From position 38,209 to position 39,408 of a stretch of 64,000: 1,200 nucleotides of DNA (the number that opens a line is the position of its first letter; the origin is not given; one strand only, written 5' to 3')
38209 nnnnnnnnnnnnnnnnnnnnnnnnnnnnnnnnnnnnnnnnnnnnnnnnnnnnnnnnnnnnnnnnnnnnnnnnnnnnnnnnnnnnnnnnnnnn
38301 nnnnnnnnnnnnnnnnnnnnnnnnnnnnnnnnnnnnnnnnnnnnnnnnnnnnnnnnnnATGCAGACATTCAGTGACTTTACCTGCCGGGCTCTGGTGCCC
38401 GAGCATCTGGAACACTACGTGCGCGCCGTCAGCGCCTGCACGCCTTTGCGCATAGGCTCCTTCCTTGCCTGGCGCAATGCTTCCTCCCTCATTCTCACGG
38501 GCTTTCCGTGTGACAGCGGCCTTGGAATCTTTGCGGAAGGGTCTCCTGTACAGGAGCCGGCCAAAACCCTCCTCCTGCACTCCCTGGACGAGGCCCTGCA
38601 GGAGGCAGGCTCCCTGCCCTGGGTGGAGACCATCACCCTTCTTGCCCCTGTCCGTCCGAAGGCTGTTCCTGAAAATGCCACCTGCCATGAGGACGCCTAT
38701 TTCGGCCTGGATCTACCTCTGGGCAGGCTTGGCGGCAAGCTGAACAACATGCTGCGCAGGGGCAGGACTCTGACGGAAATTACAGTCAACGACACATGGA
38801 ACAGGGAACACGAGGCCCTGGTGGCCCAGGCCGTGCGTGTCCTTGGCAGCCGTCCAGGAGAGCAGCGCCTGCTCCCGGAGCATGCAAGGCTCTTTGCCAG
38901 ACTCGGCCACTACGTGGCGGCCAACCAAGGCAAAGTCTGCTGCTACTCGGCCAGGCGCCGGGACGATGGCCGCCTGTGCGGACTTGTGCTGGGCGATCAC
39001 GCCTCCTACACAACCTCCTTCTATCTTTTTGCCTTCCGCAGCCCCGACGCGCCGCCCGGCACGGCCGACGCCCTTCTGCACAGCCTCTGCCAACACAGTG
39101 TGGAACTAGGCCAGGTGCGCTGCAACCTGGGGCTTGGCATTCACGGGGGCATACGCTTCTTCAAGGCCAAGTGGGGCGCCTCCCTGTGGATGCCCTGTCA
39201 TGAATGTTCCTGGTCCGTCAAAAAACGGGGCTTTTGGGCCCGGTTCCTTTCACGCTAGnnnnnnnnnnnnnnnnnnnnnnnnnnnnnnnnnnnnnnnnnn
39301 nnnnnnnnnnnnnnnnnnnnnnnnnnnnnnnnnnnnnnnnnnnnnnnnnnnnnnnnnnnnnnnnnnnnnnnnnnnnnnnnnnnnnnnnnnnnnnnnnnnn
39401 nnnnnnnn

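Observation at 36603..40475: Candidate new system: GNAT-TraB/TIKI protease fusion + second Fem-like GNAT + radical SAM/SPASM enzyme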

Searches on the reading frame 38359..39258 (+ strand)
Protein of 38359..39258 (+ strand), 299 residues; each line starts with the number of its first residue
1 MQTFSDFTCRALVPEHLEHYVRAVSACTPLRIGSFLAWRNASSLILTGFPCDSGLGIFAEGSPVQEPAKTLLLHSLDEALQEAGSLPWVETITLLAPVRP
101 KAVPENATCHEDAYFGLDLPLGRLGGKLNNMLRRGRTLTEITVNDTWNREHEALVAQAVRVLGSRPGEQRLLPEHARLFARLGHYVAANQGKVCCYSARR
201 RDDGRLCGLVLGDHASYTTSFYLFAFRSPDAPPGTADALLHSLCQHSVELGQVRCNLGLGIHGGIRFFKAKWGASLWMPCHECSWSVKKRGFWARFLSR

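Call 3: search_protein_families(library=pfam, proteins=[window:38359-39258:+], max_evalue=1)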
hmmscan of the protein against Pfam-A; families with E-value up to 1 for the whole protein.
window:38359-39258:+ (299 aa): 2 families
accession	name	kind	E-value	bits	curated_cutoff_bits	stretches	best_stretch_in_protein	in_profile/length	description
PF09924.15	LPG_synthase_C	-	0.043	13.3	27.5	1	196-260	184-246/298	Phosphatidylglycerol lysyltransferase, C-terminal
PF13480.13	Acetyltransf_6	-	0.052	14.1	22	1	128-260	7-137/143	Acetyltransferase (GNAT) domain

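Call 4: search_protein_families(library=ncbifam, proteins=[window:38359-39258:+], max_evalue=1)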
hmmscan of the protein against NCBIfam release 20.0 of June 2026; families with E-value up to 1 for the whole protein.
window:38359-39258:+ (299 aa): 0 families

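Call 23: find_homologous_proteins(query=window:38359-39258:+, max_evalue=0.001)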
Query window:38359-39258:+ (299 aa): 184 proteins with E <= 0.001 among 3520 candidates; the best 120 are listed.
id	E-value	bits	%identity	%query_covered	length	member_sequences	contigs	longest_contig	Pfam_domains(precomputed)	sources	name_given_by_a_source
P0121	5.5e-185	632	91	100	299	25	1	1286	-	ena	-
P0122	2.7e-94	334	53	99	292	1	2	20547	-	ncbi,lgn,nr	ncbi:MAG: translation initiation factor IF-2 [Desulfovibrionaceae bacterium]|nr:translation initiati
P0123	1.3e-93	332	53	100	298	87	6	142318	-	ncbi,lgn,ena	-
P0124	1.0e-92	329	53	100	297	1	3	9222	-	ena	-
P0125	9.9e-92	326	52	100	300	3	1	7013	-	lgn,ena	-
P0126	1.1e-90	322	53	96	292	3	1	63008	-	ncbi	-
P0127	1.2e-90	322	49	100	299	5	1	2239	-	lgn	-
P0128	8.4e-90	319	51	99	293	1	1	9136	-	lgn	-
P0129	8.5e-89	316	52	100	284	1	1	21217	-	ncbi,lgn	-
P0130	3.3e-87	311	52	97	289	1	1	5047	-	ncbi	-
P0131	3.6e-86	308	51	100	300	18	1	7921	-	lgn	-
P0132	2.5e-82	295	50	99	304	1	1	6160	-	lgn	-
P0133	4.0e-81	291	48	100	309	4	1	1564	-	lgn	-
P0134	7.2e-78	280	49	95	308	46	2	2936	-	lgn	-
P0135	5.1e-77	277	50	94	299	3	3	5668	-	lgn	-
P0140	1.1e-69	253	46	97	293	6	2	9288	PF09924.16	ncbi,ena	-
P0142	1.5e-68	250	45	97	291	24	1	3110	PF09924.16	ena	-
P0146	3.9e-54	202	41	98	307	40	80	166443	PF09924.16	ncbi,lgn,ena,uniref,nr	ncbi:GNAT family N-acetyltransferase [Desulfovibrio porci]|uniref:GNAT family N-acetyltransferase n=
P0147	1.2e-53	201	41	98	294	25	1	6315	PF09924.16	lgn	-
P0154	2.2e-49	187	40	96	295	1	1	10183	PF13480.14,PF09924.16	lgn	-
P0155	5.5e-49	185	43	94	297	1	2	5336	PF13480.14,PF09924.16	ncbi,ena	-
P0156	1.0e-48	185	41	98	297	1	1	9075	PF13480.14,PF09924.16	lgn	-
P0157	2.1e-48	184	43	94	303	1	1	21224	PF13480.14,PF09924.16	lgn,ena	-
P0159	1.5e-47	181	40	96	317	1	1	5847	PF13480.14,PF09924.16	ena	-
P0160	1.8e-47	180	38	99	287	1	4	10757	PF09924.16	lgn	-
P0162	2.5e-47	180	39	98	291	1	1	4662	PF09924.16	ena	-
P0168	1.4e-46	178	39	98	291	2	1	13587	PF09924.16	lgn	-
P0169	1.7e-46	177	39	98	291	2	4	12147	PF09924.16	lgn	-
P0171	3.2e-46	176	41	99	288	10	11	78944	PF09924.16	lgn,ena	-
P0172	4.4e-46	176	39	99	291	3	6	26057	PF09924.16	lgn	-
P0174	7.0e-46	175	40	97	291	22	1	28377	PF09924.16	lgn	-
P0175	1.6e-45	174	40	95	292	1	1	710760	PF09924.16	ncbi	-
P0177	3.4e-45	173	39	98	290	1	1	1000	PF09924.16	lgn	-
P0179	3.8e-45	173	38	99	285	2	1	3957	PF09924.16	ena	-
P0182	6.8e-45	172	39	98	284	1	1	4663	PF09924.16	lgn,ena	-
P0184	1.1e-44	171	38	99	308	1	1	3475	PF13480.14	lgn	-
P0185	1.2e-44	171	39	96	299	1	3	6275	PF09924.16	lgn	-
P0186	1.2e-44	171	38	95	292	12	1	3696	PF09924.16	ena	-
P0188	1.6e-44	171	38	99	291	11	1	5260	PF09924.16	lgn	-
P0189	1.9e-44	171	38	99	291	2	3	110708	PF09924.16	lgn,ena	-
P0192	3.8e-44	170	38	99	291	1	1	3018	PF09924.16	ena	-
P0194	6.3e-44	169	38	99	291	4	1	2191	PF09924.16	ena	-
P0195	7.6e-44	169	37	97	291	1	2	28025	PF09924.16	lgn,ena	-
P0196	8.3e-44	168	38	99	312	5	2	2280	PF09924.16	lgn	-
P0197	1.1e-43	168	38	99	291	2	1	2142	PF09924.16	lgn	-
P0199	1.2e-43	168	37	99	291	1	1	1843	PF09924.16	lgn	-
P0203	2.3e-43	167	39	98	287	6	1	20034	PF09924.16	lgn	-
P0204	2.4e-43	167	36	99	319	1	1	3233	PF13480.14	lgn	-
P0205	4.1e-43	166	37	96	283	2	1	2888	PF13480.14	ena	-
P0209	9.3e-43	165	37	99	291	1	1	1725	PF09924.16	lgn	-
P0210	1.0e-42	165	35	99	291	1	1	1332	PF09924.16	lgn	-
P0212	1.8e-42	164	38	98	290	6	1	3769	PF09924.16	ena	-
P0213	2.0e-42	164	38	98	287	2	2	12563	PF09924.16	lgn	-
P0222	7.5e-42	162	37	96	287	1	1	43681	PF13480.14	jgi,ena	-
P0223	8.0e-42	162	38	98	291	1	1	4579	PF09924.16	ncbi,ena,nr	ncbi:MAG: translation initiation factor IF-2 [Desulfovibrio sp.]|nr:translation initiation factor IF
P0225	1.1e-41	161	37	98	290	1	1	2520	PF09924.16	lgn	-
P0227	1.4e-41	161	37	96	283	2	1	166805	PF13480.14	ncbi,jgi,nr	ncbi:MAG: GNAT family N-acetyltransferase [Desulfovibrionaceae bacterium]|nr:GNAT family N-acetyltra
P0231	3.3e-41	160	38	98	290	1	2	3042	PF09924.16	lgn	-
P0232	3.7e-41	160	37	98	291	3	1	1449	PF09924.16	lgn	-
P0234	4.6e-41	159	36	97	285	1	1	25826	PF13480.14,PF09924.16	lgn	-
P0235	7.3e-41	159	37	98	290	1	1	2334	PF09924.16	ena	-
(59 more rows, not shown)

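Call 26: search_protein_families(library=pfam, alignment_id=A2, max_evalue=0.01)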
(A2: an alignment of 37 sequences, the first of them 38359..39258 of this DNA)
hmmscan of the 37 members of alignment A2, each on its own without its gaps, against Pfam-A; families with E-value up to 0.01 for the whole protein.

A. member 1, window:38359-39258:+ (299 aa): 0 families

B. families by the number of members that match (of 37 scanned): 2 families
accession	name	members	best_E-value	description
PF09924.15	LPG_synthase_C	24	4.4e-08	Phosphatidylglycerol lysyltransferase, C-terminal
PF13480.13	Acetyltransf_6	18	3.5e-08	Acetyltransferase (GNAT) domain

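Call 31: predict_structure(alignment_id=A2)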
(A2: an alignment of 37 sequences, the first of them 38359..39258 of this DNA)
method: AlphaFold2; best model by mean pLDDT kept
length: 299 residues; sequences in the alignment: 37
mean_pLDDT: 93.9   pTM: 0.89
mean pLDDT of the five models: 93.9, 93.2, 93.1, 93.0, 92.7
residues with pLDDT >= 90: 258; 70-90: 32; 50-70: 9; < 50: 0
segments of 3 or more residues with pLDDT < 50: none
pLDDT, mean of each block of 10 residues (from residue 1): 89 96 94 96 96 71 80 96 97 97 98 96 96 98 98 98 94 94 96 98 98 97 97 98 98 96 89 94 95 76
secondary structure, 60 per line:
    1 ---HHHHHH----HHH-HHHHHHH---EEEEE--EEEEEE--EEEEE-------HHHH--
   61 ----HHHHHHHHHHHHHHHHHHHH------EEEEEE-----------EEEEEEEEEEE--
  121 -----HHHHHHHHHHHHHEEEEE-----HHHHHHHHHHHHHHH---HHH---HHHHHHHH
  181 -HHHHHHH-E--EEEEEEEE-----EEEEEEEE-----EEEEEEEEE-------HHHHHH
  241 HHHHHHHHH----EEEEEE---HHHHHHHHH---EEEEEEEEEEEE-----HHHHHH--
elements in order: H4-9 H18-24 E28-32 E35-40 E43-47 H55-58 H65-84 E91-96 E108-118 H126-138 E139-143 H149-163 H173-180 H182-188 E193-200 E206-213 E219-227 H235-249 E254-259 H263-271 E275-286 H292-297

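Call 33: fold_search(model_id=the predicted structure, library=pdb)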
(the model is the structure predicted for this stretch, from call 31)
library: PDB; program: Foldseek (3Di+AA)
matches with E <= 10: 841; with E <= 0.001: 114
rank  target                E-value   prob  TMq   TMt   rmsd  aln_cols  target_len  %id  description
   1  4v35                  1.0e-10  1.00  0.54  0.51   6.9       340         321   14  The Structure of A-PGS from Pseudomonas aeruginosa (released 2015-08-19)
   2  2hqy_A                1.9e-10  1.00  0.60  0.60   6.5       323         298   13  Crystal Structure of Conserved Protein of Unknown Function from Bacteroides thetaiotaomicron VPI-5482 (released 2006-09-19)
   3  4v34                  2.6e-10  1.00  0.55  0.52   6.1       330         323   14  The Structure of A-PGS from Pseudomonas aeruginosa (SeMet derivative) (released 2015-08-19)
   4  2hqy_B                2.7e-10  1.00  0.61  0.62   6.5       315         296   13  Crystal Structure of Conserved Protein of Unknown Function from Bacteroides thetaiotaomicron VPI-5482 (released 2006-09-19)
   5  9j8s_A                3.2e-10  1.00  0.49  0.21   9.7       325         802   14  MprF from Pseudomonas aeruginosa in nanodisc, C2 symmetry (released 2025-09-03)
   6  9j8q_A                3.4e-10  1.00  0.50  0.21   8.8       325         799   14  MprF from Pseudomonas aeruginosa in GDN micelle, C2 symmetry (released 2025-09-03)
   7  9goe_A                6.9e-10  1.00  0.50  0.22   9.3       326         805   14  Cryo-EM structure of the multiple peptide resistance factor (MprF) from Pseudomonas aeruginosa bound to a synthetic na (released 2025-03-12)
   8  6lv0_A                7.3e-10  1.00  0.55  0.52   6.8       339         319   14  Crystal structure of the soluble domain of the multiple peptide resistance factor (MprF) from Rhizobium tropici (released 2021-02-03)
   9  4v36_B                9.8e-10  1.00  0.51  0.48   8.8       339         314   16  The structure of L-PGS from Bacillus licheniformis (released 2015-08-19)
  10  1ne9                  1.2e-09  1.00  0.61  0.55   5.7       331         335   12  Crystal Structure of Weissella viridescens FemX at 1.7 Ang Resolution (released 2004-02-10)
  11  4v36_A                1.5e-09  1.00  0.52  0.48   8.7       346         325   16  The structure of L-PGS from Bacillus licheniformis (released 2015-08-19)
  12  7f47                  1.8e-09  1.00  0.58  0.23   8.5       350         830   15  Cryo-EM structure of Rhizobium etli MprF (released 2022-06-22)
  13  5vrv_D                2.2e-09  1.00  0.58  0.55   8.5       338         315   16  2.05 Angstrom Resolution Crystal Structure of C-terminal Domain (DUF2156) of Putative Lysylphosphatidylglycerol Synthe (released 2017-05-24)
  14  5vrv_A                2.4e-09  1.00  0.58  0.55   8.5       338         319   16  2.05 Angstrom Resolution Crystal Structure of C-terminal Domain (DUF2156) of Putative Lysylphosphatidylglycerol Synthe (released 2017-05-24)
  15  1xe4                  3.2e-09  1.00  0.59  0.54   6.2       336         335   11  Crystal Structure of Weissella viridescens FemX (K36M) Mutant (released 2005-05-31)
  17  5vrv_F                3.3e-09  1.00  0.55  0.52   7.2       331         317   17  2.05 Angstrom Resolution Crystal Structure of C-terminal Domain (DUF2156) of Putative Lysylphosphatidylglycerol Synthe (released 2017-05-24)
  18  5vrv_B                3.8e-09  1.00  0.59  0.56   6.8       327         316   18  2.05 Angstrom Resolution Crystal Structure of C-terminal Domain (DUF2156) of Putative Lysylphosphatidylglycerol Synthe (released 2017-05-24)
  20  5vrv_E                5.3e-09  1.00  0.51  0.49   9.4       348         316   16  2.05 Angstrom Resolution Crystal Structure of C-terminal Domain (DUF2156) of Putative Lysylphosphatidylglycerol Synthe (released 2017-05-24)
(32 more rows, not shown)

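Call 45: search_solved_structures(query=A2, max_evalue=10, show_alignments=4)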
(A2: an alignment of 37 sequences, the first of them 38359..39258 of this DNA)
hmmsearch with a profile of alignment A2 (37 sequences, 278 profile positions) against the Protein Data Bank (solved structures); distinct sequences matched with E-value up to 10: 12.
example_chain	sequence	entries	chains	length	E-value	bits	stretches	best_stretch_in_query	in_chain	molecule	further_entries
1dm1_A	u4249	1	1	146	0.3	13.6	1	141-219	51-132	MYOGLOBIN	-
5vrv_A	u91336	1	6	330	0.55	12.7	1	205-241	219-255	Protein regulated by acid pH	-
1mba_A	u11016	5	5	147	0.83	12.1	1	142-219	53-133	MYOGLOBIN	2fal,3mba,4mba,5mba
2fam_A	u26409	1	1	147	0.84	12.1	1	142-219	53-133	MYOGLOBIN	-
6lv0_A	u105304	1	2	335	1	11.9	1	205-237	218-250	Low pH-inducible protein LpiA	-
4v36_A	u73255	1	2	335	1.4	11.4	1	205-240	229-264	LYSYL-TRNA-DEPENDENT L-YSYL-PHOSPHATIDYLGYCEROL SYNTHASE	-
3j92_F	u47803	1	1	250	1.4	11.4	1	89-154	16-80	eL30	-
5lzs_F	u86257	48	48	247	1.8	11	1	90-154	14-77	uL30 | 60S ribosomal protein L7 | Ribosomal Protein uL30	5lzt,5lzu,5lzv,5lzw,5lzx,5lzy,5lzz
22tu_LF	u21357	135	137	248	1.9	11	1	90-154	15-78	60S ribosomal protein L7 | Large ribosomal subunit protein uL30 | 60S RIBOSOMAL PROTEIN UL30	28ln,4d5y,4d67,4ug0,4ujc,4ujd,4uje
7nwi_F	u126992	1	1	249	1.9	11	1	90-154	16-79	uL30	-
6d90_F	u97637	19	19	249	1.9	11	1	90-154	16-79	uL30 | L30 | 60S ribosomal protein L7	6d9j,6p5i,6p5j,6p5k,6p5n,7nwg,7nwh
9c3h_LF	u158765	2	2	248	1.9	11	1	90-154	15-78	Large ribosomal subunit protein uL30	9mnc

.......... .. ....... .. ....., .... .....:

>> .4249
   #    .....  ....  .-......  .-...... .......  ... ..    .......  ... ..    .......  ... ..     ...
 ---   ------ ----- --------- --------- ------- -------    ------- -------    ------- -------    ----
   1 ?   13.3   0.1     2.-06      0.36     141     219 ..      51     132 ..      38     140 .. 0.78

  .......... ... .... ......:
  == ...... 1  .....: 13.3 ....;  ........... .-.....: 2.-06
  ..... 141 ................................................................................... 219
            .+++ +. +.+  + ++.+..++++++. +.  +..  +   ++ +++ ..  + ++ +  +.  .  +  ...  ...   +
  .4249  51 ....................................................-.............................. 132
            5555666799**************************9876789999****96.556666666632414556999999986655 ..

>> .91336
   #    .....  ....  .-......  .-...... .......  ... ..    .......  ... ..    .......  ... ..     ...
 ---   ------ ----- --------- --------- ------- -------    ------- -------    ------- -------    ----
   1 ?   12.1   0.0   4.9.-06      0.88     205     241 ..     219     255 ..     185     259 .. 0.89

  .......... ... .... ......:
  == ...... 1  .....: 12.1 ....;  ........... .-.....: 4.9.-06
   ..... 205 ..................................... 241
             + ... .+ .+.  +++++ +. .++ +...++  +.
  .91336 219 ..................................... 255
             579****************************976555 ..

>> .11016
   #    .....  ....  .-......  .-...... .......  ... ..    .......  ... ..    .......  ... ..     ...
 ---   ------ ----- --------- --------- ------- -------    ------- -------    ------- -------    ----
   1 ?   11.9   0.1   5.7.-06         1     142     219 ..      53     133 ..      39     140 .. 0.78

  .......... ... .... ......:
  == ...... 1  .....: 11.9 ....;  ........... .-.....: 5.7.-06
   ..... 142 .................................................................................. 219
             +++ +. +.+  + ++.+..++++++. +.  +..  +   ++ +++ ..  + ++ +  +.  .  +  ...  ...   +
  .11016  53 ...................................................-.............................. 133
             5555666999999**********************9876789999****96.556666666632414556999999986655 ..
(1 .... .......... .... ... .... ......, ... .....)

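Call 62: search_protein_families(library=padloc, proteins=[window:38359-39258:+], max_evalue=0.01)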
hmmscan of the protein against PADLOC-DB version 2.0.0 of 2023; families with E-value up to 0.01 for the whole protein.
window:38359-39258:+ (299 aa): 0 families

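Call 84: search_protein_representatives(alignment_id=A2)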
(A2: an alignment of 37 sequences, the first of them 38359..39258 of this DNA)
Query: 37 sequences, 278 profile positions. Proteins with E-value up to 0.001 (for the whole library): 496; up to 1e-10: 310; up to 1e-30: 195. The best 150 are listed.
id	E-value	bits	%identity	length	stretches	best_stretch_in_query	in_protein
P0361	8.0e-138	474.8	-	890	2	4-264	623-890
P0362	2.2e-109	381.5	-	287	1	2-275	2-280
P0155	3.0e-108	377.8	-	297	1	2-275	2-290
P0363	4.4e-108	377.2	-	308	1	2-276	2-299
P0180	2.5e-107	374.7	-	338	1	3-277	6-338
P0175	5.1e-106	370.4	-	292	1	4-270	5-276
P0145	6.6e-106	370.1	-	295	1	5-277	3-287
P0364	2.2e-104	365.1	-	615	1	2-277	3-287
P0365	3.1e-103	361.3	-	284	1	4-277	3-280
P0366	8.3e-103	359.9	-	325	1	4-277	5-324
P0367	6.3e-102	357.0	-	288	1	4-274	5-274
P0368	9.4e-101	353.2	-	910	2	8-262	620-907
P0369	4.1e-100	351.1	-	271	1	5-277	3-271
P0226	5.5e-100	350.6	-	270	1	5-277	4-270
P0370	1.1e-99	349.6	-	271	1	5-277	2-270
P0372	1.2e-97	342.9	-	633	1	2-267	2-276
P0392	9.8e-86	303.9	-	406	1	8-275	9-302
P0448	2.3e-56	207.5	-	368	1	5-265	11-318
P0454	2.6e-53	197.6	-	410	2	47-261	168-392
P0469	2.4e-48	181.3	-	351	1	4-198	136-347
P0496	3.2e-41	157.9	-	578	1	9-266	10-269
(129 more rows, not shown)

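Call 85: search_protein_families(library=pfam, proteins=[P0361, P0368, P0364, P0372, P0496, P0392, P0454, P0469, P0448], max_evalue=0.001)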
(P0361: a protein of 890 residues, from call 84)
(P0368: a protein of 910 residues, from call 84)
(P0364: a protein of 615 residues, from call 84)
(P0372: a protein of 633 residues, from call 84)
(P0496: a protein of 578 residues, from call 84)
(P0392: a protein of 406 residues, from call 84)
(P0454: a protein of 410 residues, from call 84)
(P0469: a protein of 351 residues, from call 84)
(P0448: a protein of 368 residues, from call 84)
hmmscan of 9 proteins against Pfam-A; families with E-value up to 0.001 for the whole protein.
P0361 (890 aa): 3 families
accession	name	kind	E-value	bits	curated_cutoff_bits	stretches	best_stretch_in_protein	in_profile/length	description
PF01963.22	TraB_PrgY_gumN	-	7.2e-30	105.1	26.8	1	301-559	1-263/263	TraB/PrgY/gumN family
PF13480.13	Acetyltransf_6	-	1.2e-08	35.7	22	1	104-229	17-139/143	Acetyltransferase (GNAT) domain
PF09924.15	LPG_synthase_C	-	0.0006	19.4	27.5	0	737-864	115-247/298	Phosphatidylglycerol lysyltransferase, C-terminal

P0368 (910 aa): 2 families
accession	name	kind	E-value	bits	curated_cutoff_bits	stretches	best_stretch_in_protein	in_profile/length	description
PF01963.22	TraB_PrgY_gumN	-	7.2e-32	111.7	26.8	1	304-562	1-263/263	TraB/PrgY/gumN family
PF09924.15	LPG_synthase_C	-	1.8e-05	24.4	27.5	1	752-882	111-246/298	Phosphatidylglycerol lysyltransferase, C-terminal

P0364 (615 aa): 2 families
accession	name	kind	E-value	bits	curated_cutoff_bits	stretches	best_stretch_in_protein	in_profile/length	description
PF04055.27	Radical_SAM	-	4.6e-12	46.9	29.5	1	301-458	1-160/166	Radical SAM superfamily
PF13186.11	SPASM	-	1.5e-08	35.3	21.5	1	535-608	1-67/67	Iron-sulfur cluster-binding domain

P0372 (633 aa): 2 families
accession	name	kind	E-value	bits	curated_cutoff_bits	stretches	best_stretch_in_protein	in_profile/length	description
PF04055.27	Radical_SAM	-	2.8e-13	50.8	29.5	1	322-476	1-156/166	Radical SAM superfamily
PF13186.11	SPASM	-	2.4e-09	37.8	21.5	1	553-625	1-66/67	Iron-sulfur cluster-binding domain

P0496 (578 aa): 1 family
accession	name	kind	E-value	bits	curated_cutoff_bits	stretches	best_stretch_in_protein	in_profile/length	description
PF01963.22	TraB_PrgY_gumN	-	2.4e-21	77.2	26.8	1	316-576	2-262/263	TraB/PrgY/gumN family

P0392 (406 aa): 1 family
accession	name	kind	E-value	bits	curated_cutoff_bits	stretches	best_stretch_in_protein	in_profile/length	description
PF09924.15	LPG_synthase_C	-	7.6e-10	38.8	27.5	1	109-264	101-252/298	Phosphatidylglycerol lysyltransferase, C-terminal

P0454 (410 aa): 0 families

P0469 (351 aa): 1 family
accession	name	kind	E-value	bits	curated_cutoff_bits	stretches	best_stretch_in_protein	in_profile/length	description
PF01963.22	TraB_PrgY_gumN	-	1e-09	39.1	26.8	1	1-93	127-226/263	TraB/PrgY/gumN family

P0448 (368 aa): 0 families
